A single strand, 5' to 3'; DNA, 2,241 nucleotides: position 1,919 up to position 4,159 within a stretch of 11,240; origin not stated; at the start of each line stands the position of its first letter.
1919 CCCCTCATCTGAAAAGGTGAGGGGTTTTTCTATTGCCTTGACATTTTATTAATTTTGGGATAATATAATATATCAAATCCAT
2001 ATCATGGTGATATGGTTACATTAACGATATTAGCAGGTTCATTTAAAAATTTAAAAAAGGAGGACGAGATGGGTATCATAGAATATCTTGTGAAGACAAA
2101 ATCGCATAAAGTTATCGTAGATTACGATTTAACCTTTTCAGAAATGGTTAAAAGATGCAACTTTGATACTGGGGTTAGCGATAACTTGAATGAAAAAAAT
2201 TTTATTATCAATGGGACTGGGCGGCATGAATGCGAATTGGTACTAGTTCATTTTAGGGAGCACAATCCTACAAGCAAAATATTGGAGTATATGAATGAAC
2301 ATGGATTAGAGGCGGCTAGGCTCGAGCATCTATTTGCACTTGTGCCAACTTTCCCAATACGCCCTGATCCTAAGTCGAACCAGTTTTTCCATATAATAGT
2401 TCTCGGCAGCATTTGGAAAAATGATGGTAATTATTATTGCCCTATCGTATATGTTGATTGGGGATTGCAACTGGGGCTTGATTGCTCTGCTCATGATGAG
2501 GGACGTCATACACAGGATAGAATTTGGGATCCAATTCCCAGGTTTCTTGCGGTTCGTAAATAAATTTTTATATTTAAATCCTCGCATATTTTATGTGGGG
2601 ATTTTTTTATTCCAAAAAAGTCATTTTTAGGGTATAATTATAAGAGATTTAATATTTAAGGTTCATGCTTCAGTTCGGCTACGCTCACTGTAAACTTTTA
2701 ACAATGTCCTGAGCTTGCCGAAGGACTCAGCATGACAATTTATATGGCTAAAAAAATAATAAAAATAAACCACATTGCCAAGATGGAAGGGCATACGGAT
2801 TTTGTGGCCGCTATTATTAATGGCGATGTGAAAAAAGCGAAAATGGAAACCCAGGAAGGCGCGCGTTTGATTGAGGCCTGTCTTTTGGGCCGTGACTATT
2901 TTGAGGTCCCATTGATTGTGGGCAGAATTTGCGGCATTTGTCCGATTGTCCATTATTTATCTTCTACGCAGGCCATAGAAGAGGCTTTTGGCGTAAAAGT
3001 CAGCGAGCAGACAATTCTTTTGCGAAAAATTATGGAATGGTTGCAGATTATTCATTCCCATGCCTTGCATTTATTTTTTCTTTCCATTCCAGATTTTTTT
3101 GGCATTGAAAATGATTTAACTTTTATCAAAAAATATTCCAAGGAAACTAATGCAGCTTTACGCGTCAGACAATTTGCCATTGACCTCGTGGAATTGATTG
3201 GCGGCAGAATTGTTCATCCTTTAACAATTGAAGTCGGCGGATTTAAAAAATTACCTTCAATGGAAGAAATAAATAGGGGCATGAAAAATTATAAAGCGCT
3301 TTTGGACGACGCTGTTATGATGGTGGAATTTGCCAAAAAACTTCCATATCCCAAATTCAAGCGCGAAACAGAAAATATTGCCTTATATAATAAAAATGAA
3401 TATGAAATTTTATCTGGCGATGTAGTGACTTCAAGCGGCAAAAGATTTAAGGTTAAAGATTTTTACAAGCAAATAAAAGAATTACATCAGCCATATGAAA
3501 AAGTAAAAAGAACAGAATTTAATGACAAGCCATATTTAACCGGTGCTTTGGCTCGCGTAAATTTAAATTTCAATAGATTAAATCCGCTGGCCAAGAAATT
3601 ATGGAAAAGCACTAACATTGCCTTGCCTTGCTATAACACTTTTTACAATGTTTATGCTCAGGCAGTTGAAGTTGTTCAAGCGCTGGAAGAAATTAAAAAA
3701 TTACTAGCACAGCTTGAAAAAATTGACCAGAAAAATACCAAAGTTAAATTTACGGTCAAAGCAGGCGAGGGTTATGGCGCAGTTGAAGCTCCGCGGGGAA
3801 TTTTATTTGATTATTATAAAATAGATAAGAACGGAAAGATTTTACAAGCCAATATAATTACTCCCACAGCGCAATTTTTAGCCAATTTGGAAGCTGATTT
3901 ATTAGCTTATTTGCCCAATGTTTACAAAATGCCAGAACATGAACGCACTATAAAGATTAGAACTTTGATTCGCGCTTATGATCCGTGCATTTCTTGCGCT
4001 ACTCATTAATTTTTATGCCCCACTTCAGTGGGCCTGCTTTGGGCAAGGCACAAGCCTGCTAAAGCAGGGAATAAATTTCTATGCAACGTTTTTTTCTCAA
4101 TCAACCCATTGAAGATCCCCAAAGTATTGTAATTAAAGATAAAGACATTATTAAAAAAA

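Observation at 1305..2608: Tandem paralogue cassettes whose non-coding flanks are far better conserved than their coding sequences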

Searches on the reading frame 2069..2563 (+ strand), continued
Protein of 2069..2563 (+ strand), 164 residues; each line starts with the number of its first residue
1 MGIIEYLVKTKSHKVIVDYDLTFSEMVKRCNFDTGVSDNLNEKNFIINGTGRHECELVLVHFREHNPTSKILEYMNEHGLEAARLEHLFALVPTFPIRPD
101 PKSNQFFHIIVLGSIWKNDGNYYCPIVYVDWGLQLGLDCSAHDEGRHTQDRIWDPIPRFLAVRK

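Call 83: find_encoding_contigs(protein=P0199, flank=10000, max_places=2)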
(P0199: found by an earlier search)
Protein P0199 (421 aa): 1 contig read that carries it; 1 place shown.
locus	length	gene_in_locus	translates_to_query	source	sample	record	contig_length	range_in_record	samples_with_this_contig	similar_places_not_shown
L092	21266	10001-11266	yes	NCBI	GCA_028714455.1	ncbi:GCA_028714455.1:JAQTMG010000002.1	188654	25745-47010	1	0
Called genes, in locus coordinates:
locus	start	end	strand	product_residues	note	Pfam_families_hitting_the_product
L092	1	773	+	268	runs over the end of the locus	PF04468:PSP1, PF28472:PSP1_3rd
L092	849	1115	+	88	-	-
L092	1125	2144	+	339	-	PF00044:Gp_dh_N, PF02800:Gp_dh_C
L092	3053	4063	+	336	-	PF13187:Fer4_9 (faint), PF13534:Fer4_17 (faint), PF12797:Fer4_2 (faint), PF13237:Fer4_10 (faint), PF13183:Fer4_8 (faint), PF17179:Fer4_22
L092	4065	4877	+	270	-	PF00970:FAD_binding_6 (weak), PF00175:NAD_binding_1, PF10418:DHODB_Fe-S_bind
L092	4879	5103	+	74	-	PF01455:HupF_HypC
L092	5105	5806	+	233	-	PF19927:DUF6390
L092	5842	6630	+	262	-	PF01058:Oxidored_q6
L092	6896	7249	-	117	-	-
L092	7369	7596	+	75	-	-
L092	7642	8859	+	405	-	PF22807:TrAA12, PF07995:GSDH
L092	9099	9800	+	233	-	-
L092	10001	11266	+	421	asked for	PF00374:NiFeSe_Hases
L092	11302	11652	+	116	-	PF05635:23S_rRNA_IVP, PF22296:bAvd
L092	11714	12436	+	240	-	PF20260:PUA_4 (weak), PF04452:Methyltrans_RNA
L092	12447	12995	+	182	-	-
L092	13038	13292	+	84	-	-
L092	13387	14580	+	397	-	PF00162:PGK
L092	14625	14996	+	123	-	PF13366:PDDEXK_3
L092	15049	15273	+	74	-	-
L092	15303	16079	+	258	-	PF04402:SIMPL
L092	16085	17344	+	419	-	PF03952:Enolase_N, PF00113:Enolase_C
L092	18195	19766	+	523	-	PF01676:Metalloenzyme, PF06415:iPGM_N, PF00884:Sulfatase, PF01663:Phosphodiest (weak)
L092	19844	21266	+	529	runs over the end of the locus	PF01676:Metalloenzyme, PF06415:iPGM_N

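Call 100: find_encoding_contigs(protein=P0198, flank=10000, max_places=3)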
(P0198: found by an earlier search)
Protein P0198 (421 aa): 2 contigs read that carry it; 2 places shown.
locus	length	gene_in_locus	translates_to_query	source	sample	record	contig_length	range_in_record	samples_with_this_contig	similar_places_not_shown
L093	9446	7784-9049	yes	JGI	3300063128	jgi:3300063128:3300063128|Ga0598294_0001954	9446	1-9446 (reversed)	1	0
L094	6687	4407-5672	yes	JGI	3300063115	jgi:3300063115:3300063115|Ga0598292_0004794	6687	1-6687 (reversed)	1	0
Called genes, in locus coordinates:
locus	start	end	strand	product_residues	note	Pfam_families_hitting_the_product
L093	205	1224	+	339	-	PF13183:Fer4_8 (faint), PF13187:Fer4_9 (faint), PF13534:Fer4_17 (faint), PF12797:Fer4_2 (faint), PF13237:Fer4_10 (faint), PF17179:Fer4_22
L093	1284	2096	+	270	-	PF00970:FAD_binding_6 (weak), PF08030:NAD_binding_6 (weak), PF00175:NAD_binding_1, PF10418:DHODB_Fe-S_bind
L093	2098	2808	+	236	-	-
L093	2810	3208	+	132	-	-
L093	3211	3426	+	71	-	PF01455:HupF_HypC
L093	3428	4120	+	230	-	PF19927:DUF6390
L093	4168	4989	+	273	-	PF01058:Oxidored_q6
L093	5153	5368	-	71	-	-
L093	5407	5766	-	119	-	-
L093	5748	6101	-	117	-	-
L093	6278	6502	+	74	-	-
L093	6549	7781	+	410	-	PF22807:TrAA12, PF07995:GSDH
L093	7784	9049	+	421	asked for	PF00374:NiFeSe_Hases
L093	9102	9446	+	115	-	?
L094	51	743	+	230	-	PF19927:DUF6390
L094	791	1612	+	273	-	PF01058:Oxidored_q6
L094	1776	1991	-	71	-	-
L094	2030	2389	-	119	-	-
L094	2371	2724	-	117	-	-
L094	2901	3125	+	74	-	-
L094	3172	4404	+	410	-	PF22807:TrAA12, PF07995:GSDH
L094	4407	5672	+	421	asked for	PF00374:NiFeSe_Hases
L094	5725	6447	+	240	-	PF20260:PUA_4 (weak), PF04452:Methyltrans_RNA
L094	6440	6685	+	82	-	?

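Call 102: search_protein_families(library=pfam, proteins=[L092:9099-9800:+, L092:17690-17881:+, L092:6896-7249:-], max_evalue=1)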
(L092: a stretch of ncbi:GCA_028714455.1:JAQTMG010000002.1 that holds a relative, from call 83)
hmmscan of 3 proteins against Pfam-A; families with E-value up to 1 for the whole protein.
L092:9099-9800:+ (233 aa): 0 families

L092:17690-17881:+ (63 aa): 0 families

L092:6896-7249:- (117 aa): 4 families
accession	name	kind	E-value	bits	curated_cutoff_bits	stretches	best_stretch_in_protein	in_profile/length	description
PF02008.25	zf-CXXC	-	0.032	14.7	26.5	1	98-115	14-32/48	CXXC zinc finger domain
PF04032.22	Rpr2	-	0.042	14.6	29.3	1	70-114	14-58/90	RNAse P Rpr2/Rpp21/SNM1 subunit domain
PF17612.7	DUF5507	-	0.057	13.6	27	1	36-93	18-73/160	Family of unknown function (DUF5507)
PF10050.14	DUF2284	-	0.063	13.5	25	1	45-110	42-109/161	Predicted metal-binding protein (DUF2284)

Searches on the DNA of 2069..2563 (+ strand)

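Call 68: search_with_rna_model(model_id=R1, sources=[L001, L004, L005, L006, L007, L008, L009, L010, L011, L012, L013, L014, L015, L016, L017, L018, L019, L020, L021, L022, L023, L024, L025, L026, L027, L028, L029, L030, L031, L032, L033, L034, L035, L036, L037, L038, L039, L040, L041, L042, L043, L044, L045, L046, L047, L048, L049, L050, L051, L052, L053, L054, L055, L056, L057, L058, L059, L060, L061, L062, L063, L064, L065, L066, L067, L068, L069, L070, L071, L072, L073, L074, L075, L076, L077, L078, L079, L080, L081, L082, L083, L084], max_evalue=0.1, make_alignment=true)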
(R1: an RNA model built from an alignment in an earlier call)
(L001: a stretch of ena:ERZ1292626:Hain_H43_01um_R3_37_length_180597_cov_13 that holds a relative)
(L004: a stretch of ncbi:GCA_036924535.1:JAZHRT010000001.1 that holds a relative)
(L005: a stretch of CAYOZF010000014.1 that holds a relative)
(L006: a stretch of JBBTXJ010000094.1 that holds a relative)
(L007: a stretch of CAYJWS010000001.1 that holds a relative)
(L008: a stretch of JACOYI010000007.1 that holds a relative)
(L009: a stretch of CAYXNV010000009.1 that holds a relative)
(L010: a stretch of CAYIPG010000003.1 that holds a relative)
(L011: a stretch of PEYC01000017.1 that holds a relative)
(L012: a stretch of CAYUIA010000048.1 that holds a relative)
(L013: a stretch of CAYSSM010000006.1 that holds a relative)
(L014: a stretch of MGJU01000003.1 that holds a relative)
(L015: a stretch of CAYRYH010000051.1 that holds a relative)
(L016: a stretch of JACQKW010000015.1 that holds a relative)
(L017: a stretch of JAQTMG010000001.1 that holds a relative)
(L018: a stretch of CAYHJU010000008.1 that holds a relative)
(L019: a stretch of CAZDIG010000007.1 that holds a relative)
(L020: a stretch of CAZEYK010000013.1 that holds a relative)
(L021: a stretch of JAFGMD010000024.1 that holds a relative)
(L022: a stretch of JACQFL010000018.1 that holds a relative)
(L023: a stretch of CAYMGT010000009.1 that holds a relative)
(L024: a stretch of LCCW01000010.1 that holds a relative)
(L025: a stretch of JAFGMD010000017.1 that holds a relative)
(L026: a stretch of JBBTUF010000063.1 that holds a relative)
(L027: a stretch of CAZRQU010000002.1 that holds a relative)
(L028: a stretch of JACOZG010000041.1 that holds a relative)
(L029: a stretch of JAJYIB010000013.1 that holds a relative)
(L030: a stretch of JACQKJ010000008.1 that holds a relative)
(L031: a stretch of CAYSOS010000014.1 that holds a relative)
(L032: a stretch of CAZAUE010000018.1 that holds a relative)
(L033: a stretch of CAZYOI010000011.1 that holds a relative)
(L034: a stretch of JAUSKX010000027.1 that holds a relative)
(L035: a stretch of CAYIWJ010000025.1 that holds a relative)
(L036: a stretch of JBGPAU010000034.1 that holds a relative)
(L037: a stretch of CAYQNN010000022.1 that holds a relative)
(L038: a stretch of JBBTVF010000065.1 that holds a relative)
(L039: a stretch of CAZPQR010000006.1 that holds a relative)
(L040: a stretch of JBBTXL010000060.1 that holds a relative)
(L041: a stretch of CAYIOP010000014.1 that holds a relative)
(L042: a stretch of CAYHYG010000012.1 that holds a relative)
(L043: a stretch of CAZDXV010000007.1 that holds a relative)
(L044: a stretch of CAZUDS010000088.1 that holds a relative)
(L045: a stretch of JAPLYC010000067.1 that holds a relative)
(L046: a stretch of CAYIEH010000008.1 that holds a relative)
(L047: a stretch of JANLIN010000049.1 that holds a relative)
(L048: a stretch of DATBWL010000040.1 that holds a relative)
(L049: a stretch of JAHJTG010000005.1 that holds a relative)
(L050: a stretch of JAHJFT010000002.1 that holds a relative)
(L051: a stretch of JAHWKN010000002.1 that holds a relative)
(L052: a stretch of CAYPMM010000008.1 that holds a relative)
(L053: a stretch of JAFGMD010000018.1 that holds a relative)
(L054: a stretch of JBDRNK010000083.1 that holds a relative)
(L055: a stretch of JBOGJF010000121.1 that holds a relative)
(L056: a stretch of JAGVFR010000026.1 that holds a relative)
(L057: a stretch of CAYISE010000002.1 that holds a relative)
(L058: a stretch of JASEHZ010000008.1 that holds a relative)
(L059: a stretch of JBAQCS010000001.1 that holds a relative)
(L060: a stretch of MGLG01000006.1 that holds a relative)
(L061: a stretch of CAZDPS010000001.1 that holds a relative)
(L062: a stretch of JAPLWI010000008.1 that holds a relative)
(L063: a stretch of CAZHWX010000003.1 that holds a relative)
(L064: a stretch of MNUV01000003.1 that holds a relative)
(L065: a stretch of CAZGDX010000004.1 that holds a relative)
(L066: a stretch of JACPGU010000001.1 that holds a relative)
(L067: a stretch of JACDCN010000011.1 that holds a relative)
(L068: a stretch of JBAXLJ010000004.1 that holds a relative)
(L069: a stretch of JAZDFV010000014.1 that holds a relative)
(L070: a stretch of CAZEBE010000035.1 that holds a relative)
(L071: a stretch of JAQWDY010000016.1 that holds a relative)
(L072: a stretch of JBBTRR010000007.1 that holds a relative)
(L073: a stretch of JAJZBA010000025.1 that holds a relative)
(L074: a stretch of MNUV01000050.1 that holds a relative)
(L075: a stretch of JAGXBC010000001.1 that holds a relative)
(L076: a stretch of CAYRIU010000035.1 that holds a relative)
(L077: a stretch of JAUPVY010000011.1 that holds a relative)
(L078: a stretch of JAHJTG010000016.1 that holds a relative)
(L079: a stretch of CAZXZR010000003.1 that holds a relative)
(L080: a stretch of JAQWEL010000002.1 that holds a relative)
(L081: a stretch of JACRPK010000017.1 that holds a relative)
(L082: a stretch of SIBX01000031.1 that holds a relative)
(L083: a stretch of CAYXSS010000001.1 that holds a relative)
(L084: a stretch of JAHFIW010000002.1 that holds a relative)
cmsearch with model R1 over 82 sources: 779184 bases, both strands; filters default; matches with E-value up to 0.1: 32.
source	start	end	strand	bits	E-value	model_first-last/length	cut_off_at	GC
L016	5743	5787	+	51.8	3.7e-10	1-44/44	no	0.64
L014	5767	5810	+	50.5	8.3e-10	1-44/44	no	0.73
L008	5735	5777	+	48.3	3.2e-09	1-44/44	no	0.74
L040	5738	5781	+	46.2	1.1e-08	1-44/44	no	0.57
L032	5010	5053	+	45.1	2.1e-08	1-44/44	no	0.68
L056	5751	5795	+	44.2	3.8e-08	1-44/44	no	0.58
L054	236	280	+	43.2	6.7e-08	1-44/44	no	0.64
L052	4917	4961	+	43.2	6.9e-08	1-44/44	no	0.62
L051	6742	6786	+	43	7.5e-08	1-44/44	no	0.69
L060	5737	5780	+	42.2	1.2e-07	1-44/44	no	0.52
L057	5900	5944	+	39.7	5.6e-07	1-44/44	no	0.4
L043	5745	5787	+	38.3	1.3e-06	1-44/44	no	0.7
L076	2408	2453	+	37.5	2.2e-06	1-44/44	no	0.48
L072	5735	5778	+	37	2.9e-06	1-44/44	no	0.59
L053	717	759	+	36.9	3e-06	1-44/44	no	0.47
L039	5741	5784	+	36.3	4.3e-06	1-44/44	no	0.61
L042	5741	5784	+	36.3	4.3e-06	1-44/44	no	0.61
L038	323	365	+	36.2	4.5e-06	1-44/44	no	0.47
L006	3466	3512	+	35.6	6.8e-06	1-44/44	no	0.7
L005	1613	1655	+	35.1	8.7e-06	1-44/44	no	0.49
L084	5772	5816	+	34.9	1e-05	1-44/44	no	0.64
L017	5749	5789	+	34.7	1.2e-05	1-44/44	no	0.56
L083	5735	5783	+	33.7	2e-05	1-44/44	no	0.61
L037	2843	2885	+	33.5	2.4e-05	1-44/44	no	0.49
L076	3381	3428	+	32.5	4.3e-05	1-44/44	no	0.48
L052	5907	5949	+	32.1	5.6e-05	1-44/44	no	0.63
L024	5529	5576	+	31.6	7.4e-05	1-44/44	no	0.65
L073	5705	5749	+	31.5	7.9e-05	1-44/44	no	0.58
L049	5755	5797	+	31.1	9.9e-05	1-44/44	no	0.51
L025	5756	5799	+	29.1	0.00035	1-44/44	no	0.66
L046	4365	4407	+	27.1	0.0011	1-44/44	no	0.37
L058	5736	5782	+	25.8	0.0024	1-44/44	no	0.38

Alignment A7: 32 matches aligned to the model, 56 columns, each read 5' to 3' on its own strand. Consensus structure (alignment columns), stored with it:
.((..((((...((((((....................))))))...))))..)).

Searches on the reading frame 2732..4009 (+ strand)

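Call 17: search_protein_families(library=pfam, proteins=[window:2732-4009:+], max_evalue=0.01)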
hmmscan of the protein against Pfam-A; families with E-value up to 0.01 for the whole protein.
window:2732-4009:+ (425 aa): 2 families
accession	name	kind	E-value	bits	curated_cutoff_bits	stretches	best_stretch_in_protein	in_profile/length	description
PF00374.24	NiFeSe_Hases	-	6.4e-36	124.8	25.8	2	45-130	1-86/508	Nickel-dependent hydrogenase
PF00346.24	Complex1_49kDa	-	5.3e-05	22.8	24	1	142-383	11-240/271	Respiratory-chain NADH dehydrogenase, 49 Kd subunit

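Call 102: search_protein_families(library=pfam, proteins=[L092:9099-9800:+, L092:17690-17881:+, L092:6896-7249:-], max_evalue=1)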
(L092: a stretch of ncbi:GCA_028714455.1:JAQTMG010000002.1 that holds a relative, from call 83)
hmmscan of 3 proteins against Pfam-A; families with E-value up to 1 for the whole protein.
L092:9099-9800:+ (233 aa): 0 families

L092:17690-17881:+ (63 aa): 0 families

L092:6896-7249:- (117 aa): 4 families
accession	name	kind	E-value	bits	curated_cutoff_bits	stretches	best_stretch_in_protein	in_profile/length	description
PF02008.25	zf-CXXC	-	0.032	14.7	26.5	1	98-115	14-32/48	CXXC zinc finger domain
PF04032.22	Rpr2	-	0.042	14.6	29.3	1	70-114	14-58/90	RNAse P Rpr2/Rpp21/SNM1 subunit domain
PF17612.7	DUF5507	-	0.057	13.6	27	1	36-93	18-73/160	Family of unknown function (DUF5507)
PF10050.14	DUF2284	-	0.063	13.5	25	1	45-110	42-109/161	Predicted metal-binding protein (DUF2284)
